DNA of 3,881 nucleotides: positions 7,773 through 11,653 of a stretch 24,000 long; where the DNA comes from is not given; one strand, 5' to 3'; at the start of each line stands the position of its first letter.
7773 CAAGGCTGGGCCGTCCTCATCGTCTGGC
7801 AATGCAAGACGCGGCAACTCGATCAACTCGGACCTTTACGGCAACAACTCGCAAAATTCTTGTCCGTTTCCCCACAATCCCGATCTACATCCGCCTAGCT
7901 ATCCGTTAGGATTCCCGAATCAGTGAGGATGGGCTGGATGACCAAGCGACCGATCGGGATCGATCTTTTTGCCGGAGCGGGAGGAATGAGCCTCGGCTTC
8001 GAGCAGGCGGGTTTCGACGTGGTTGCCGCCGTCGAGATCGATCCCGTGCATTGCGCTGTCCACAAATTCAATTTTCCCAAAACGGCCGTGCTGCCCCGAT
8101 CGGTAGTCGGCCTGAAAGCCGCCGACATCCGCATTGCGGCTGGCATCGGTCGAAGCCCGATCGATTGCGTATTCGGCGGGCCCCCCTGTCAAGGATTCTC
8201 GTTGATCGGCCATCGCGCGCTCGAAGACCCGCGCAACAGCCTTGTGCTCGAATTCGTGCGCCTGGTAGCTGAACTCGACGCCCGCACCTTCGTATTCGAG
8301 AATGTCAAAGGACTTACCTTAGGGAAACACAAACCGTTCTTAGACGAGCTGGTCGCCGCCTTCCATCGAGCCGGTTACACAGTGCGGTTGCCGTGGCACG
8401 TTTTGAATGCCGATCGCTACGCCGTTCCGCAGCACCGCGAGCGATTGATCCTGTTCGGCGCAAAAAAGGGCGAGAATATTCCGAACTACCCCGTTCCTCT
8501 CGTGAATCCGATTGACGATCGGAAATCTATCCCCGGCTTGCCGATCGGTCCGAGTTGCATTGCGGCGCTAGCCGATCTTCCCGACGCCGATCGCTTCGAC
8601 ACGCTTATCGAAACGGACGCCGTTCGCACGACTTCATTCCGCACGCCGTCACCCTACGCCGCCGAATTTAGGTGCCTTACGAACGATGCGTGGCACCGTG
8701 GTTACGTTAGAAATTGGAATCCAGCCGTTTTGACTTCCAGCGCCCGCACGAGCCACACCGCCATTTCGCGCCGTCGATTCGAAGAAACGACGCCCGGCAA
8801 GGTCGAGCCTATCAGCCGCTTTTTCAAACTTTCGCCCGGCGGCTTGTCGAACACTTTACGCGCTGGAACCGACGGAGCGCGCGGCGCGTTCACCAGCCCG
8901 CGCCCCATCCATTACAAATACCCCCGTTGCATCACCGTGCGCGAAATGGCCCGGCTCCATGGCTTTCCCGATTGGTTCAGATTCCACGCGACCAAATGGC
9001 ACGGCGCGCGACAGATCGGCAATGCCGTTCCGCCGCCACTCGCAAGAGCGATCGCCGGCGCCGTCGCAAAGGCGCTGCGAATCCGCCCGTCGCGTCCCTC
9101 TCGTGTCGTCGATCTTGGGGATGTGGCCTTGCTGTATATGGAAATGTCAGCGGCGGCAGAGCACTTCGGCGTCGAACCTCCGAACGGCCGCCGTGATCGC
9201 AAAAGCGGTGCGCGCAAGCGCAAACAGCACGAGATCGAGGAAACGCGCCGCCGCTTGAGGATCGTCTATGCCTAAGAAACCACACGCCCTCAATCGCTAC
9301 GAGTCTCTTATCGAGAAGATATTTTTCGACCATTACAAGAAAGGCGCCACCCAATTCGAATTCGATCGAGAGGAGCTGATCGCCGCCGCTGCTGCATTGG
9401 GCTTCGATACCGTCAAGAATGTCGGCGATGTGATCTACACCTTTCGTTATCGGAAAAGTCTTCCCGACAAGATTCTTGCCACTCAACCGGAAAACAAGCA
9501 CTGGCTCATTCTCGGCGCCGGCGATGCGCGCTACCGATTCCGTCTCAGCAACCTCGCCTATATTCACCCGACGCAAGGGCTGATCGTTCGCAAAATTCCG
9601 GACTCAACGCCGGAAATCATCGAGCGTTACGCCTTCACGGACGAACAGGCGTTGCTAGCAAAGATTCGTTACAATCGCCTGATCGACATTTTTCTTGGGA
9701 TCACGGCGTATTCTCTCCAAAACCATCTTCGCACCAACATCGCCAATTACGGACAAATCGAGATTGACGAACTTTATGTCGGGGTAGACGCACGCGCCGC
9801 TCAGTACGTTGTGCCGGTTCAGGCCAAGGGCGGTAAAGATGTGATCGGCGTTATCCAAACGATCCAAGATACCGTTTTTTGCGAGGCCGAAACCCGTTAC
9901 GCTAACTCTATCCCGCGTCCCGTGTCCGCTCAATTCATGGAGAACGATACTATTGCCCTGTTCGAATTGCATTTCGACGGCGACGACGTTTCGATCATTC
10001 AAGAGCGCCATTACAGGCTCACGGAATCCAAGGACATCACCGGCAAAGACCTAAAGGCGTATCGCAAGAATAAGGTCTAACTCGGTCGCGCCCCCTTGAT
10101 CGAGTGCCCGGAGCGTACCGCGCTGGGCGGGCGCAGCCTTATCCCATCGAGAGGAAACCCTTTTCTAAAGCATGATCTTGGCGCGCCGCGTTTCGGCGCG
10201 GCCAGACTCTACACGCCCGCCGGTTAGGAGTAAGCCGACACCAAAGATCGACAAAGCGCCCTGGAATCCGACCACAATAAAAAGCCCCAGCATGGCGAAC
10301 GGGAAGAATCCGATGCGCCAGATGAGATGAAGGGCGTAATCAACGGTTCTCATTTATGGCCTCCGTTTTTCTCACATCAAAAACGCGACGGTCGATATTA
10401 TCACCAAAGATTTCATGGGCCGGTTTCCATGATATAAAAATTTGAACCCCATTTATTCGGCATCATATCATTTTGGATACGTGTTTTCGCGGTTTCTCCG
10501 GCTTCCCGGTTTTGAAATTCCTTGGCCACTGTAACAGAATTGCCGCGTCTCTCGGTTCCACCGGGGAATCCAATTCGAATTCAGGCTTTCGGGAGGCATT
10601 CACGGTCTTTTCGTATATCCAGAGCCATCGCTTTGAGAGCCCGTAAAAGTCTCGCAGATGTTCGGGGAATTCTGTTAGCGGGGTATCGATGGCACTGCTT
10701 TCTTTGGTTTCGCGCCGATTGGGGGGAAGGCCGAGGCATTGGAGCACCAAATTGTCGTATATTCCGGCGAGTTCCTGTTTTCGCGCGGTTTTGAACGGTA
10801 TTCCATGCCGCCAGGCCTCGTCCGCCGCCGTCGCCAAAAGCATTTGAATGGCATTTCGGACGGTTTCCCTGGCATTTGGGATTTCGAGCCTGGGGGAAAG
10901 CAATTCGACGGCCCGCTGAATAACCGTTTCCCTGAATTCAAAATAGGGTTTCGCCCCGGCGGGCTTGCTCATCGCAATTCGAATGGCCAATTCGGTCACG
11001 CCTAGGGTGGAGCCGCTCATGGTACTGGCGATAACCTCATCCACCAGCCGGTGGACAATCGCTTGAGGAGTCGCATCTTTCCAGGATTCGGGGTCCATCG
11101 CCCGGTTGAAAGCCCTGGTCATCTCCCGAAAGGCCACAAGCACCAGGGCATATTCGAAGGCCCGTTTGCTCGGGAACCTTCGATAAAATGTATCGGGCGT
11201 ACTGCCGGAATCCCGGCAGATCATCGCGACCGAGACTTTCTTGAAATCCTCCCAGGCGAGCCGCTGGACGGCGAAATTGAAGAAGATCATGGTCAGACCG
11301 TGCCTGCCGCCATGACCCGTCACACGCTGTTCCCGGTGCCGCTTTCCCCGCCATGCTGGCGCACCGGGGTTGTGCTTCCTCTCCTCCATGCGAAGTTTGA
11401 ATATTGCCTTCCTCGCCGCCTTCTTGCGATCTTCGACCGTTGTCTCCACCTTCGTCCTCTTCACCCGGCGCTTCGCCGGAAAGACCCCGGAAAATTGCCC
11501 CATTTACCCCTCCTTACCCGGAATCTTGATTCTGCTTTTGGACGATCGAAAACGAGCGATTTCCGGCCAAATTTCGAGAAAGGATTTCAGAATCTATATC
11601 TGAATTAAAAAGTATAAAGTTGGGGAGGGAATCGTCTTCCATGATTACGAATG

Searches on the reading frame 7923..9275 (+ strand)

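Call 6: search_protein_families(library=pfam, proteins=[window:7923-9275:+], max_evalue=1)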
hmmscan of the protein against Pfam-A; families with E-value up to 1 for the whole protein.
window:7923-9275:+ (450 aa): 2 families
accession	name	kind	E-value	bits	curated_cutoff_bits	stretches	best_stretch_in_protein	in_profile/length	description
PF00145.23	DNA_methylase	-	7.6e-64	216.6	22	1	13-381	4-322/324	C-5 cytosine-specific DNA methylase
PF09445.16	Methyltransf_15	-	7.8e-06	26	22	1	13-95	5-87/165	RNA cap guanine-N2 methyltransferase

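Call 7: search_protein_families(library=padloc, proteins=[window:7923-9275:+], max_evalue=1)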
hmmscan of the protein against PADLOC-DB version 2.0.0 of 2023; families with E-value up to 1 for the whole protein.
window:7923-9275:+ (450 aa): 64 families (the best 25 are shown)
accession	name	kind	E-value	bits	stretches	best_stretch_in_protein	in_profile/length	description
PDLC03326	MTase_II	-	6.5e-176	583.5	1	7-418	2-409/412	Type II methyltransferase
PDLC03234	MTase_II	-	4.3e-78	261.2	1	6-386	1-367/375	Type II methyltransferase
PDLC03378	MTase_II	-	3.4e-74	248.2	1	13-386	6-331/344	Type II methyltransferase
PDLC00026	DruM2|DruM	-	2e-66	222.9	1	9-393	4-326/336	DNA cytosine methylase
PDLC00033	DruM2|DruM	-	2.4e-62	209.4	2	13-190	25-198/368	DNA cytosine methylase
PDLC03272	MTase_II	-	1.9e-57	193.3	1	9-390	74-395/407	Type II methyltransferase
PDLC03237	MTase_II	-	4.3e-54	181.8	2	13-193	797-981/1036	Type II methyltransferase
PDLC02650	DrmMII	-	1.6e-49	167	3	12-132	11-137/435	DrmMII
PDLC02649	DrmMII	-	8.5e-48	161.3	3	76-190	112-228/422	DrmMII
PDLC02648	DrmMII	-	6.7e-45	151.7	2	7-185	19-230/468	DrmMII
PDLC00027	DruM2|DruM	-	2e-43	147.1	2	13-184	15-175/361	DNA cytosine methylase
PDLC03307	MTase_II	-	7.1e-43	145.3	3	13-144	4-127/382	Type II methyltransferase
PDLC00030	DruM2|DruM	-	2.6e-42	143.3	2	13-182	9-186/380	DNA cytosine methylase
PDLC03225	MTase_II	-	4.5e-40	135.9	3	13-140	11-148/615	Type II methyltransferase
PDLC00029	DruM2|DruM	-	5.5e-39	132.4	2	13-182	8-167/329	DNA cytosine methylase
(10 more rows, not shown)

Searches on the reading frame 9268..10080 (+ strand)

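Call 6: search_protein_families(library=pfam, proteins=[window:9268-10080:+], max_evalue=1)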
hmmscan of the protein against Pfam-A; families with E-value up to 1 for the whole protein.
window:9268-10080:+ (270 aa): 0 families

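Call 7: search_protein_families(library=padloc, proteins=[window:9268-10080:+], max_evalue=1)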
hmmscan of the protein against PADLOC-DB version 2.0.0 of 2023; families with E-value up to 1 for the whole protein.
window:9268-10080:+ (270 aa): 1 family
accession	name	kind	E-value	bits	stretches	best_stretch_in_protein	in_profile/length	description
PDLC03404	REase_II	-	3.7e-123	407.9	1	7-266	2-259/260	Type II restriction enzyme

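Call 8: search_protein_families(library=ncbifam, proteins=[window:9268-10080:+], max_evalue=1)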
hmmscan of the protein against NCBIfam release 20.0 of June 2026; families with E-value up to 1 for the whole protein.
window:9268-10080:+ (270 aa): 0 families

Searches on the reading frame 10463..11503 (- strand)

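Call 8: search_protein_families(library=ncbifam, proteins=[window:10463-11503:-], max_evalue=1)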
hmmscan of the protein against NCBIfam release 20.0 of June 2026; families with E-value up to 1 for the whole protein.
window:10463-11503:- (346 aa): 2 families
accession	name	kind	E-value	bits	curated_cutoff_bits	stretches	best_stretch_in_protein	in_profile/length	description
TIGR03968.1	mycofact_TetR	equivalog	0.054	13.1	224.9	1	79-150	19-90/190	mycofactocin system transcriptional regulator MftR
NF050111.1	TransRegSACE7040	equivalog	0.081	12.8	250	1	78-159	10-87/186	SACE_7040 family transcriptional regulator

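Call 11: search_protein_families(library=pfam, proteins=[window:10463-11503:-], max_evalue=0.01)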
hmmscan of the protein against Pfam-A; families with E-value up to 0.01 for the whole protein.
window:10463-11503:- (346 aa): 1 family
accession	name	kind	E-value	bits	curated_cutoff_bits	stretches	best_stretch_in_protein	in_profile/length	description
PF00440.29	TetR_N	-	0.0003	21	24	1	85-115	12-42/47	Bacterial regulatory proteins, tetR family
